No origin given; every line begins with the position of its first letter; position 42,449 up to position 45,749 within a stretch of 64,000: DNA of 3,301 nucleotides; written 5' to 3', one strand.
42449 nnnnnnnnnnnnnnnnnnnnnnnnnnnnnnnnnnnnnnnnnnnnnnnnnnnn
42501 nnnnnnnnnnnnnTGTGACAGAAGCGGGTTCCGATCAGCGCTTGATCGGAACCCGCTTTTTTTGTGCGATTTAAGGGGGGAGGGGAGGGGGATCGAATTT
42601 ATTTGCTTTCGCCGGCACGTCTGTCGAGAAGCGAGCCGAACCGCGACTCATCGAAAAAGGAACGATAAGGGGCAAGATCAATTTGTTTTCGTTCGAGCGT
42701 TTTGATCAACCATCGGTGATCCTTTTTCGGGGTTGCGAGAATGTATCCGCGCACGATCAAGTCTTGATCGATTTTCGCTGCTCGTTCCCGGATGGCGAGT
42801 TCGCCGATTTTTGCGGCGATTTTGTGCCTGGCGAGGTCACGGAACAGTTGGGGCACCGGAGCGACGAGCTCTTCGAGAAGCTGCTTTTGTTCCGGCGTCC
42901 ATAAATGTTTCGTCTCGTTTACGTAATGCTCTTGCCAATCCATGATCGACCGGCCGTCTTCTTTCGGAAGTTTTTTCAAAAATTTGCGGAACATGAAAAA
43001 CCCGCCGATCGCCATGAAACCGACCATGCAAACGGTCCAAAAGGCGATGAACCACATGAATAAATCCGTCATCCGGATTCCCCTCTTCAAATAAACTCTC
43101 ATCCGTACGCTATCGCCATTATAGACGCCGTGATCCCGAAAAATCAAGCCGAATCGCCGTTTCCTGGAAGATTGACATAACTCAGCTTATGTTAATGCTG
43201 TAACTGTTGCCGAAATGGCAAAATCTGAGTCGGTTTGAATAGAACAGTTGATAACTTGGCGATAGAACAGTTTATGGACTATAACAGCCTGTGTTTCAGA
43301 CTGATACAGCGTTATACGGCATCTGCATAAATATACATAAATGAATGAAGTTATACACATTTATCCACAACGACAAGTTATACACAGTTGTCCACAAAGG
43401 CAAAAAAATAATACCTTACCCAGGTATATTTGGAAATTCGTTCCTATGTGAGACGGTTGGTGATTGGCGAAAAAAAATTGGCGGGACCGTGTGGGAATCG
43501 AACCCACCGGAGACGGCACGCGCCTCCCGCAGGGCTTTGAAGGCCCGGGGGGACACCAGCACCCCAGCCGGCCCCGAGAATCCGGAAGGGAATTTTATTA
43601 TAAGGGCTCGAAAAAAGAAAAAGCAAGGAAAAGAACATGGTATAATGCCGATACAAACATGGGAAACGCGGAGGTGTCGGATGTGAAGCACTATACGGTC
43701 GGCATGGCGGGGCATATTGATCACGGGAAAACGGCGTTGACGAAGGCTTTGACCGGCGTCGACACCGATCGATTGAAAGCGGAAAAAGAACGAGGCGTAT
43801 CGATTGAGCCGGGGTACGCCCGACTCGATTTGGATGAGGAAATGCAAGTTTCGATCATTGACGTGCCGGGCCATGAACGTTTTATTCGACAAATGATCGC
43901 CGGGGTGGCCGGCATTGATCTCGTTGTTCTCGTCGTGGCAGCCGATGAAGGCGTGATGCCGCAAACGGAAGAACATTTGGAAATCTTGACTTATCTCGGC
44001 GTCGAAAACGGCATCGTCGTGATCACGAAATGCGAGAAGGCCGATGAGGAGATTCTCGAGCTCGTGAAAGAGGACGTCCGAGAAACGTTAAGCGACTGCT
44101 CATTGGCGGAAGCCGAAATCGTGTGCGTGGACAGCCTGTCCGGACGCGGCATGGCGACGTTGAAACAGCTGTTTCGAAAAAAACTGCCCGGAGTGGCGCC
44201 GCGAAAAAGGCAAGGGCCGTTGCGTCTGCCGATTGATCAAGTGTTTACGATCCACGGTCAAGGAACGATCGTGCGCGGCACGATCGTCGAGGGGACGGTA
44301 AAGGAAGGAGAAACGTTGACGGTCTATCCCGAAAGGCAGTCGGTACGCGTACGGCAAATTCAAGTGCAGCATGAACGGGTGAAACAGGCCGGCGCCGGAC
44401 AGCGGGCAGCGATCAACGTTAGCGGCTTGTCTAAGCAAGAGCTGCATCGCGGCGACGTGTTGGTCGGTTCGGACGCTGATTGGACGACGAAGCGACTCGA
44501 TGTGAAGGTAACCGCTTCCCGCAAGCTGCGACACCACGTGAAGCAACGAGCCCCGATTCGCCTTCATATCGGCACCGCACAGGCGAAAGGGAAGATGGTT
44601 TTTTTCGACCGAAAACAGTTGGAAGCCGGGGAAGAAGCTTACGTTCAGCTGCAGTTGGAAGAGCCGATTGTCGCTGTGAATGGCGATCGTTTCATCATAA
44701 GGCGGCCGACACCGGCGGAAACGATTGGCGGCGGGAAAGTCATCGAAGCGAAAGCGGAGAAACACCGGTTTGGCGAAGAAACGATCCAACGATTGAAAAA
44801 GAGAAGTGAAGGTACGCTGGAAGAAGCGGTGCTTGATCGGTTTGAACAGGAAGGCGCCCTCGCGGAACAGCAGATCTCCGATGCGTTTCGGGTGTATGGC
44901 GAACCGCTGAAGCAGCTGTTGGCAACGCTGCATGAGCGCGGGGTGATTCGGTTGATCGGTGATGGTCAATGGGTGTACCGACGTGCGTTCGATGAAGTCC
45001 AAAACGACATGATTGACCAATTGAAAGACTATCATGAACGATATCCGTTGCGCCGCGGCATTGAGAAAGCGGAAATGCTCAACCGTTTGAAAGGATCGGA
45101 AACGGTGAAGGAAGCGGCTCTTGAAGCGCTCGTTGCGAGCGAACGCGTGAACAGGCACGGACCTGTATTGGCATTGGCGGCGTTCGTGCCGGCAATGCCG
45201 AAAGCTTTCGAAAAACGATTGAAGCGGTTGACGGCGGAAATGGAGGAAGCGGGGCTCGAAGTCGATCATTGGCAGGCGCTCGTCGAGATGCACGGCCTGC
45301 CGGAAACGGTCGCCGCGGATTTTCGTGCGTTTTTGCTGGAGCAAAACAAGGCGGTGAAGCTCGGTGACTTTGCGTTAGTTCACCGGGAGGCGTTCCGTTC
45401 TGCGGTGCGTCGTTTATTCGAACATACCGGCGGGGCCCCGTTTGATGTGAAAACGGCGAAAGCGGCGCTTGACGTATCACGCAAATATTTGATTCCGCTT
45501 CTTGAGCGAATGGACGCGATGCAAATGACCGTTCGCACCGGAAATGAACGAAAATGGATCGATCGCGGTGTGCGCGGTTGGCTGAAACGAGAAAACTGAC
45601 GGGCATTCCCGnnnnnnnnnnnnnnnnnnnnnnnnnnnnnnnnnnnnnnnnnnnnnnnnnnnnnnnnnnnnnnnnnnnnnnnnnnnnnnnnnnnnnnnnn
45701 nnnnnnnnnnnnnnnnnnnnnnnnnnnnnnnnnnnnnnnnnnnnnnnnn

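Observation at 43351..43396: Four tandem DnaA-box-like 9-mers (iteron-like 22 nt direct repeat) in the non-coding junction beside selC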

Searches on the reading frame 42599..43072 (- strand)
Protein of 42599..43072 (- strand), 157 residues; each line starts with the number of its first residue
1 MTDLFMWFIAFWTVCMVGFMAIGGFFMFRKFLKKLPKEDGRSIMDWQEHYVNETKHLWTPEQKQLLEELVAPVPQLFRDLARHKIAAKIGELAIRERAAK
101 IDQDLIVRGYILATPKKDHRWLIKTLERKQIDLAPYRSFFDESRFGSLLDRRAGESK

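Call 10: search_protein_families(library=pfam, proteins=[window:42599-43072:-])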
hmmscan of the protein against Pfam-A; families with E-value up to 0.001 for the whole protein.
window:42599-43072:- (157 aa): 1 family
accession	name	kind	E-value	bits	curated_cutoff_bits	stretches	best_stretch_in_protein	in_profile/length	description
PF11084.13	DUF2621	-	5.5e-70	234.2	27.7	1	3-140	2-139/139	Protein of unknown function (DUF2621)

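Call 11: search_protein_families(library=ncbifam, proteins=[window:42599-43072:-])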
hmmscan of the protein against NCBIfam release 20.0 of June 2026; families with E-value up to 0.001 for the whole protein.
window:42599-43072:- (157 aa): 0 families

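Call 12: find_homologous_proteins(query=window:42599-43072:-)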
Query window:42599-43072:- (157 aa): 2499 proteins with E <= 0.001 among 2550 candidates; the best 120 are listed.
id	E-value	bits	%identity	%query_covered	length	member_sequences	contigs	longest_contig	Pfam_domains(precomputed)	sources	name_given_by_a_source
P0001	1.5e-101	355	100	100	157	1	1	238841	PF11084.14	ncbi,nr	ncbi:MAG TPA: DUF2621 domain-containing protein [Bacillales bacterium]|nr:DUF2621 domain-containing 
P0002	5.7e-79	281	81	96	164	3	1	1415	PF11084.14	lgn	-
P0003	1.7e-78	280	80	95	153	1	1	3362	PF11084.14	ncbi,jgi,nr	ncbi:MAG TPA: DUF2621 domain-containing protein [Bacillales bacterium]|jgi:hypothetical protein|nr:D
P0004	2.3e-78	280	82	94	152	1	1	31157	PF11084.14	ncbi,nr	ncbi:MAG TPA: DUF2621 domain-containing protein [Bacillales bacterium]|nr:DUF2621 domain-containing 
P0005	4.3e-78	279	80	94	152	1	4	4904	PF11084.14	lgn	-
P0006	1.4e-77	277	82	94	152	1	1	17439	PF11084.14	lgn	-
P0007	9.3e-74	265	78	92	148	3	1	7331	PF11084.14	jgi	jgi:divalent metal cation (Fe/Co/Zn/Cd) transporter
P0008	1.7e-70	254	76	91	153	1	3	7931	PF11084.14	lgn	-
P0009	4.7e-70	253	74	92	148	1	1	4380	PF11084.14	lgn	-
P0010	5.8e-70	252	75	91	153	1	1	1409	PF11084.14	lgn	-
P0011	2.9e-68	247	71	97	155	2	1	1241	PF11084.14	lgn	-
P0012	8.3e-67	242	69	99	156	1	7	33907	PF11084.14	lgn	-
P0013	2.5e-66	240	69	94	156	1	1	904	PF11084.14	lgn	-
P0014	4.3e-65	236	71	89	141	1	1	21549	PF11084.14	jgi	jgi:hypothetical protein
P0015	3.6e-64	233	69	89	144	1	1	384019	PF11084.14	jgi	jgi:hypothetical protein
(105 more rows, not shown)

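Call 15: find_related_loci(query=window:42599-43072:-, collection=genome_contigs, flank=5000)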
Query window:42599-43072:- (157 aa) in genome_contigs; peptide patterns used: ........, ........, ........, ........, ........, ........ (x = any residue, [..] = any of these).
54 stretches matched a pattern; 6 encode a relative of the query (tblastn E <= 1e-3); 6 distinct loci.
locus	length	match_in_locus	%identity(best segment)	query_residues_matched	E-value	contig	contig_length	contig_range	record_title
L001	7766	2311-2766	78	1-152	3e-81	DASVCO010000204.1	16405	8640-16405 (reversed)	MAG TPA_asm: Bacillales bacterium isolate SMAG_U2008 k141_1477100, whole genome shotgun sequence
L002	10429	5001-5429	64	5-145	2e-61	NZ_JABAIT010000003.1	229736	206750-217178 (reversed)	Bacillus sp. DNRA2 contig00003, whole genome shotgun sequence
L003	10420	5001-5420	63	1-140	1e-59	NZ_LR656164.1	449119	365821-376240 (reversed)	Bacillus marasmi strain Marseille-P3556, whole genome shotgun sequence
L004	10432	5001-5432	61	1-144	7e-57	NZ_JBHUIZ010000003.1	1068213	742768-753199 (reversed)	Virgibacillus halophilus strain KCTC 13935 platanus_K_17_124_3, whole genome shotgun sequence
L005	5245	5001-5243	63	3-83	2e-33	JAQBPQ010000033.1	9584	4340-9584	MAG: Cohnella sp. isolate RYN_351 scaffold_1554504, whole genome shotgun sequence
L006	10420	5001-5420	64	1-140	2e-61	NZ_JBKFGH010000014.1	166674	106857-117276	Neobacillus sp. LXY-4 contig14, whole genome shotgun sequence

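Call 21: find_encoding_contigs(protein=P0004, flank=6000, max_places=3)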
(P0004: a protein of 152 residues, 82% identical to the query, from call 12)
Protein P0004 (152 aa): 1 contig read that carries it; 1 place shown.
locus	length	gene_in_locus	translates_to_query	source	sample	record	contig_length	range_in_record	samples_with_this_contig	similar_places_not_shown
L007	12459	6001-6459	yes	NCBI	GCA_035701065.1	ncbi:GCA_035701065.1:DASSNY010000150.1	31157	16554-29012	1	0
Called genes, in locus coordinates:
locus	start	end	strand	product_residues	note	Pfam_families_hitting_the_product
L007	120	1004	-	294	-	PF00534:Glycos_transf_1, PF13692:Glyco_trans_1_4, PF13524:Glyco_trans_1_2 (weak)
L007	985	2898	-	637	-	PF00009:GTP_EFTU, PF01926:MMR_HSR1 (weak), PF10662:PduV-EutP (weak), PF03144:GTP_EFTU_D2, PF25461:Beta-barrel_SelB, PF09106:WHD_2nd_SelB, PF09107:WHD_3rd_SelB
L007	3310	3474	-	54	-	PF09388:SpoOE-like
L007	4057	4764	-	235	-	PF13649:Methyltransf_25 (faint), PF08241:Methyltransf_11 (faint)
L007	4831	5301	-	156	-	PF00583:Acetyltransf_1, PF13673:Acetyltransf_10, PF13508:Acetyltransf_7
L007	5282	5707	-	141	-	PF00583:Acetyltransf_1, PF13673:Acetyltransf_10 (weak), PF13480:Acetyltransf_6 (weak), PF14542:Acetyltransf_CG (faint), PF13508:Acetyltransf_7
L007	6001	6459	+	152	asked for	PF11084:DUF2621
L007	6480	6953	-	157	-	PF07301:DUF1453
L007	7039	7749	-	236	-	PF02683:DsbD_TM, PF13386:DsbD_2 (weak)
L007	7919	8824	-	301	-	PF02557:VanY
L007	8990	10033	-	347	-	PF00581:Rhodanese, PF26341:AAA_SelU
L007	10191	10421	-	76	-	PF03672:UPF0154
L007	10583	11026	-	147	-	PF10747:SirA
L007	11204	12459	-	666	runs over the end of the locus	PF00456:Transketolase_N, PF02779:Transket_pyr, PF22613:Transketolase_C_1, PF02780:Transketolase_C (weak)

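Call 22: find_encoding_contigs(protein=P0006, flank=6000, max_places=3)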
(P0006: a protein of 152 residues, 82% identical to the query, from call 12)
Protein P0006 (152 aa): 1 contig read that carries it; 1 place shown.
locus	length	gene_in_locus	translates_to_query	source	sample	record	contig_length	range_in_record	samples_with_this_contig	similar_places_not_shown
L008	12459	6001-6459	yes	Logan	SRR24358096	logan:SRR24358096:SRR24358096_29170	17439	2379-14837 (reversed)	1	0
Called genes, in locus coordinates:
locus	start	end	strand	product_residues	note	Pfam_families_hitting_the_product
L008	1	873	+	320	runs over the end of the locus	PF00586:AIRS, PF02769:AIRS_C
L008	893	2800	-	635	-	PF00009:GTP_EFTU, PF01926:MMR_HSR1 (weak), PF03144:GTP_EFTU_D2, PF25461:Beta-barrel_SelB, PF13338:AbiEi_4 (faint), PF09106:WHD_2nd_SelB, PF09107:WHD_3rd_SelB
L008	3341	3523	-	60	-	-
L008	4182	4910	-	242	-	PF13649:Methyltransf_25 (faint), PF08241:Methyltransf_11 (weak)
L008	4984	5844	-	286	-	PF01636:APH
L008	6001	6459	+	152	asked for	PF11084:DUF2621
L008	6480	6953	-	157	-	PF07301:DUF1453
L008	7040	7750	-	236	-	PF02683:DsbD_TM (weak), PF13386:DsbD_2 (weak)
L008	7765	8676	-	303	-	PF02557:VanY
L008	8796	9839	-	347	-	PF00581:Rhodanese, PF26341:AAA_SelU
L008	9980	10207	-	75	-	PF03672:UPF0154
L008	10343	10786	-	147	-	PF10747:SirA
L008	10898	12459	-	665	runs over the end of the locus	PF00456:Transketolase_N, PF00676:E1_dh (faint), PF02779:Transket_pyr, PF22613:Transketolase_C_1, PF02780:Transketolase_C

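Call 23: find_encoding_contigs(protein=P0012, flank=6000, max_places=3)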
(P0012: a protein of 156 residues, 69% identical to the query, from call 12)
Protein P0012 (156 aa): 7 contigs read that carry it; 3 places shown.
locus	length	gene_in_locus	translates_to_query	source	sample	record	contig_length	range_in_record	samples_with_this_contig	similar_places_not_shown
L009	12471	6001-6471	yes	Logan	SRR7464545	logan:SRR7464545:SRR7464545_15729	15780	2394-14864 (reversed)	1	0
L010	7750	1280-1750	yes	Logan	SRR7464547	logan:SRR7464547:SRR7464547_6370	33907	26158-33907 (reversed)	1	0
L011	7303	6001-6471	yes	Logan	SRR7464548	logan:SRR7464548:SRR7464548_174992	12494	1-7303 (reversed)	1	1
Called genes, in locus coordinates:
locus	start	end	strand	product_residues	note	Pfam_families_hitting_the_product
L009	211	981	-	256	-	PF09335:VTT_dom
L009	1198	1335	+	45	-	PF08179:SspP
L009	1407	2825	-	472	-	PF03841:SelA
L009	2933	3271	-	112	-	PF09685:MamF_MmsF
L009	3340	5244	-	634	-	PF00009:GTP_EFTU, PF03144:GTP_EFTU_D2, PF25461:Beta-barrel_SelB, PF09106:WHD_2nd_SelB, PF09107:WHD_3rd_SelB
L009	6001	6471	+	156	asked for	PF11084:DUF2621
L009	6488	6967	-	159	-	PF07301:DUF1453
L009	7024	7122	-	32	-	-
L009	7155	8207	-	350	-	PF00581:Rhodanese, PF26341:AAA_SelU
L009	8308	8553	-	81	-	PF03672:UPF0154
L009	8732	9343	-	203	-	PF10747:SirA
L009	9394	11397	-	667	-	PF00456:Transketolase_N, PF02779:Transket_pyr, PF02780:Transketolase_C, PF22613:Transketolase_C_1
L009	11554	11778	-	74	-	PF05979:DUF896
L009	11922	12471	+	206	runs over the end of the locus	PF01726:LexA_DNA_bind, PF00717:Peptidase_S24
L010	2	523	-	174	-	?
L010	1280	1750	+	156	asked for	PF11084:DUF2621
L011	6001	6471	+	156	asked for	PF11084:DUF2621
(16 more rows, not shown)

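Call 48: find_encoding_contigs(protein=P0007, flank=5000, max_places=2)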
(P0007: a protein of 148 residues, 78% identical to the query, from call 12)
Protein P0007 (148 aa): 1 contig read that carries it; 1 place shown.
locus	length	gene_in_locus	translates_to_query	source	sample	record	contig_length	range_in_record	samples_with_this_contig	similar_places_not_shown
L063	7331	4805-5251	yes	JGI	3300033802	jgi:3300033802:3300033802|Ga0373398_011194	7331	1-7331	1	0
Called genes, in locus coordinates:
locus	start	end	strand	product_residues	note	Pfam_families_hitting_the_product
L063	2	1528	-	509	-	?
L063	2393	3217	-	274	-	PF12746:GNAT_acetyltran, PF13527:Acetyltransf_9 (weak), PF00583:Acetyltransf_1, PF08445:FR47 (weak), PF13508:Acetyltransf_7 (weak)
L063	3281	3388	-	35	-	-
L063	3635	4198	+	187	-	PF02805:Ada_Zn_binding, PF00165:HTH_AraC, PF12833:HTH_18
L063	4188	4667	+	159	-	PF01035:DNA_binding_1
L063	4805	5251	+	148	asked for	PF11084:DUF2621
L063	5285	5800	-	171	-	PF05681:Fumerase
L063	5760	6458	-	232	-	PF00392:GntR, PF13545:HTH_Crp_2 (weak), PF07729:FCD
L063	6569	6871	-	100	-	PF13622:4HBT_3 (weak), PF03061:4HBT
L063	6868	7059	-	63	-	-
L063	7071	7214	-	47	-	-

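Call 49: find_encoding_contigs(protein=P0008, flank=5000, max_places=3)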
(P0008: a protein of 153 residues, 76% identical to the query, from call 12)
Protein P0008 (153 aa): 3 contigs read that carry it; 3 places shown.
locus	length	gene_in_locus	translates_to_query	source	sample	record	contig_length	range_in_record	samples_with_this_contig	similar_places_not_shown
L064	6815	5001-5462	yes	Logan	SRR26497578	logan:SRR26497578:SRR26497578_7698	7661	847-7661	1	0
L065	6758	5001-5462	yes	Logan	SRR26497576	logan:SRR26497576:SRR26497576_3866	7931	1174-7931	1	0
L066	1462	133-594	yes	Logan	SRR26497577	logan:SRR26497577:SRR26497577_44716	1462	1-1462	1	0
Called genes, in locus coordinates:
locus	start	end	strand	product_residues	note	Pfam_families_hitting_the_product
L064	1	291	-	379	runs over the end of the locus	?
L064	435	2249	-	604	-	PF01544:CorA (faint), PF07889:DUF1664 (faint), PF06009: (faint), PF07464:ApoLp-III (faint), PF12795:MscS_porin (faint), PF14712:Snapin_Pallidin (faint), PF04136:COG3_N (faint), PF28175:T4SS_LegC2C7 (faint)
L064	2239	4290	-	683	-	PF03176:MMPL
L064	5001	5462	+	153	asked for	PF11084:DUF2621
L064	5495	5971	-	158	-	PF07301:DUF1453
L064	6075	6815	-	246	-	?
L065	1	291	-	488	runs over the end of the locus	?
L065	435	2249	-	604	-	PF01544:CorA (faint), PF07889:DUF1664 (faint), PF06009: (faint), PF07464:ApoLp-III (faint), PF12795:MscS_porin (faint), PF14712:Snapin_Pallidin (faint), PF04136:COG3_N (faint), PF28175:T4SS_LegC2C7 (faint)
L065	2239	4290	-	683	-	PF03176:MMPL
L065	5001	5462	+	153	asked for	PF11084:DUF2621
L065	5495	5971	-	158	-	PF07301:DUF1453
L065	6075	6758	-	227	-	?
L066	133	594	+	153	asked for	PF11084:DUF2621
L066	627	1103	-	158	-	PF07301:DUF1453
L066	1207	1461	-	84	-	?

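Call 50: find_encoding_contigs(protein=P0005, flank=5000, max_places=4)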
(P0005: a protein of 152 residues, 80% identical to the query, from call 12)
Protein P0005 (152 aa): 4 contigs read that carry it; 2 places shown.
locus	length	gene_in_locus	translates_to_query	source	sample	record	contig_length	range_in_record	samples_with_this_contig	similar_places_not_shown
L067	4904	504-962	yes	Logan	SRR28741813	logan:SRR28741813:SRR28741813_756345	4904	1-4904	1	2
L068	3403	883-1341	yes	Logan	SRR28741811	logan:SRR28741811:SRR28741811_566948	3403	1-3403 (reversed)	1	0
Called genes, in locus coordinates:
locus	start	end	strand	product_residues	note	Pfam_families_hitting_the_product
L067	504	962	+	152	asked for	PF11084:DUF2621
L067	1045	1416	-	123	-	PF07301:DUF1453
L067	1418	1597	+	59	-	-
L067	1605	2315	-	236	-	PF02683:DsbD_TM, PF13386:DsbD_2 (weak)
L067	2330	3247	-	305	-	PF02557:VanY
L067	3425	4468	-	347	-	PF00581:Rhodanese, PF26341:AAA_SelU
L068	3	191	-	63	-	?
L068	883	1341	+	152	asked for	PF11084:DUF2621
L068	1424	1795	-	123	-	PF07301:DUF1453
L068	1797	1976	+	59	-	-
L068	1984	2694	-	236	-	PF02683:DsbD_TM, PF13386:DsbD_2 (weak)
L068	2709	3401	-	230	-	?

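Call 54: search_protein_families(library=pfam, proteins=[L007:3310-3474:-, L008:3341-3523:-, L001:500-1837:-], max_evalue=0.01)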
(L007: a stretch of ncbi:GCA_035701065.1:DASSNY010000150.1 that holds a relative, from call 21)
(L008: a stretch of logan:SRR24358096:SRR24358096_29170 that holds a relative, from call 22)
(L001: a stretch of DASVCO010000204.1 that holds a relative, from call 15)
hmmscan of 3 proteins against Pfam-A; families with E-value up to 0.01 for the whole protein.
L007:3310-3474:- (54 aa): 1 family
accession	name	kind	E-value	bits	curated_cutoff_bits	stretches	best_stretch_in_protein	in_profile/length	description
PF09388.15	SpoOE-like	-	1.2e-15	57.7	23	1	10-50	1-41/42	Spo0E like sporulation regulatory protein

L008:3341-3523:- (60 aa): 0 families

L001:500-1837:- (445 aa): 17 families
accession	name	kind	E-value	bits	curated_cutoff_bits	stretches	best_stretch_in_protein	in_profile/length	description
PF07992.20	Pyr_redox_2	-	5.8e-63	213.5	26.1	1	1-306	1-291/291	Pyridine nucleotide-disulphide oxidoreductase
PF00070.33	Pyr_redox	-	1.5e-23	83.5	22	1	151-227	1-79/82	Pyridine nucleotide-disulphide oxidoreductase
PF13738.12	Pyr_redox_3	-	6.5e-16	58.9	30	1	68-280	92-305/305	Pyridine nucleotide-disulphide oxidoreductase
PF02852.28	Pyr_redox_dim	-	1.4e-13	51.4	25.3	1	328-429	3-103/110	Pyridine nucleotide-disulphide oxidoreductase, dimerisation domain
PF03486.20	HI0933_like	-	4.2e-11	43.2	50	0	151-186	2-37/244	HI0933-like protein Rossmann domain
PF01266.30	DAO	-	2.7e-10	40.7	27.9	1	190-304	149-272/353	FAD dependent oxidoreductase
PF00890.30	FAD_binding_2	-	1.8e-07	31.1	20.4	0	152-185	2-35/414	FAD binding domain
PF13450.12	NAD_binding_8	-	9.4e-07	29.5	21.9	1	154-185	1-32/68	NAD(P)-binding Rossmann-like domain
PF01134.28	GIDA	-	0.00013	21.6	22.1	0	152-186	2-29/391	Glucose inhibited division protein A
PF03721.20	UDPG_MGDP_dh_N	-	0.00019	21.5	27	1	151-250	2-111/187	UDP-glucose/GDP-mannose dehydrogenase family, NAD binding domain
PF12831.13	FAD_oxidored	-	0.00021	21.2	27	0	152-192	2-42/416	FAD dependent oxidoreductase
PF05834.18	Lycopene_cycl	-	0.00081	19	23.4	0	152-183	2-35/380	Lycopene cyclase protein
PF13241.12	NAD_binding_7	-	0.00084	20.3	22.1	1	148-202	6-57/104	Putative NAD(P)-binding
PF02737.24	3HCDH_N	-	0.0015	19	22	1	152-226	2-77/180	3-hydroxyacyl-CoA dehydrogenase, NAD binding domain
PF01262.27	AlaDh_PNT_C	-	0.0018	18.2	23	0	151-198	30-78/214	Alanine dehydrogenase/PNT, C-terminal domain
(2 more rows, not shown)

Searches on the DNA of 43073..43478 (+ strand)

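Call 13: search_dna_similar(query=window:43073-43478:+, collection=plasmids, mode=distant, max_evalue=1)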
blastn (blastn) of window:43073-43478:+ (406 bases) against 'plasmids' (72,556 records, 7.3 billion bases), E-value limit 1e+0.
No match.

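Call 14: search_dna_similar(query=window:43073-43478:+, collection=phages, mode=distant, max_evalue=1)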
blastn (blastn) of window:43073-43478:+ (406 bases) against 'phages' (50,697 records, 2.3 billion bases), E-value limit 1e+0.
No match.

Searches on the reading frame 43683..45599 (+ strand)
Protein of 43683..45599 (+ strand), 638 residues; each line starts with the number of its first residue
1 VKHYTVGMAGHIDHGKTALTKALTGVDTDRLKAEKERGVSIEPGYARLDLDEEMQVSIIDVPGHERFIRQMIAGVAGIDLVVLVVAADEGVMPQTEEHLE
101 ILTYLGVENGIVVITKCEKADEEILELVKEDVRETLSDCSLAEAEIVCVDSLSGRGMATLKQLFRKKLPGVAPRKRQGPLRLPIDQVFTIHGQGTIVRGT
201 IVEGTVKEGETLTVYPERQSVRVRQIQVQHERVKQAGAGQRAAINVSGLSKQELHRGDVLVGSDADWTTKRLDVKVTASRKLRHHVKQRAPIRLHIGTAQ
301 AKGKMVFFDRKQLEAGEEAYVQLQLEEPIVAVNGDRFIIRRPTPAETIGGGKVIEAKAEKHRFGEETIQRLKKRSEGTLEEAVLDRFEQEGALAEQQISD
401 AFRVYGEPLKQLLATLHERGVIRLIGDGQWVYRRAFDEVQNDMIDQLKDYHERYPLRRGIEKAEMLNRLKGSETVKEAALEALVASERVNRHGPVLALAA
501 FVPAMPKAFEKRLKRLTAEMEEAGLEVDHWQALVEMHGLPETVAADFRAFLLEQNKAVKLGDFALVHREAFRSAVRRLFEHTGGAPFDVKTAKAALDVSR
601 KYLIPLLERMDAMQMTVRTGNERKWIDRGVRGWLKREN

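Call 10: search_protein_families(library=pfam, proteins=[window:43683-45599:+])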
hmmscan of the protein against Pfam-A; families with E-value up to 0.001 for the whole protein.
window:43683-45599:+ (638 aa): 8 families
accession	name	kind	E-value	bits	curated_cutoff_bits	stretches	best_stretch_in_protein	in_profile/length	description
PF00009.33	GTP_EFTU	-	2.4e-34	119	26.5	1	2-168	2-186/188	Elongation factor Tu GTP binding domain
PF25461.1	Beta-barrel_SelB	-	1.9e-14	54.1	27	1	276-359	4-79/80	Selenocysteine-specific elongation factor, beta-barrel domain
PF03144.31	GTP_EFTU_D2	-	9.7e-13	48.8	30.3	1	194-260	1-72/73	Elongation factor Tu domain 2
PF09107.17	SelB-wing_3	-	1.9e-12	46.9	23.2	1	586-624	8-46/47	Elongation factor SelB, winged helix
PF09106.17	SelB-wing_2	-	6.2e-11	42.7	22.3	1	445-498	2-57/57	Elongation factor SelB, winged helix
PF01926.29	MMR_HSR1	-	3.6e-08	34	21.9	1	6-106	2-103/113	50S ribosome-binding GTPase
PF09439.16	SRPRB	-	1.1e-05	25.3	25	1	5-121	5-120/178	Signal recognition particle receptor beta subunit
PF14578.12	GTP_EFTU_D4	-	0.00039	20.7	23.8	1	190-260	14-85/86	Elongation factor Tu domain 4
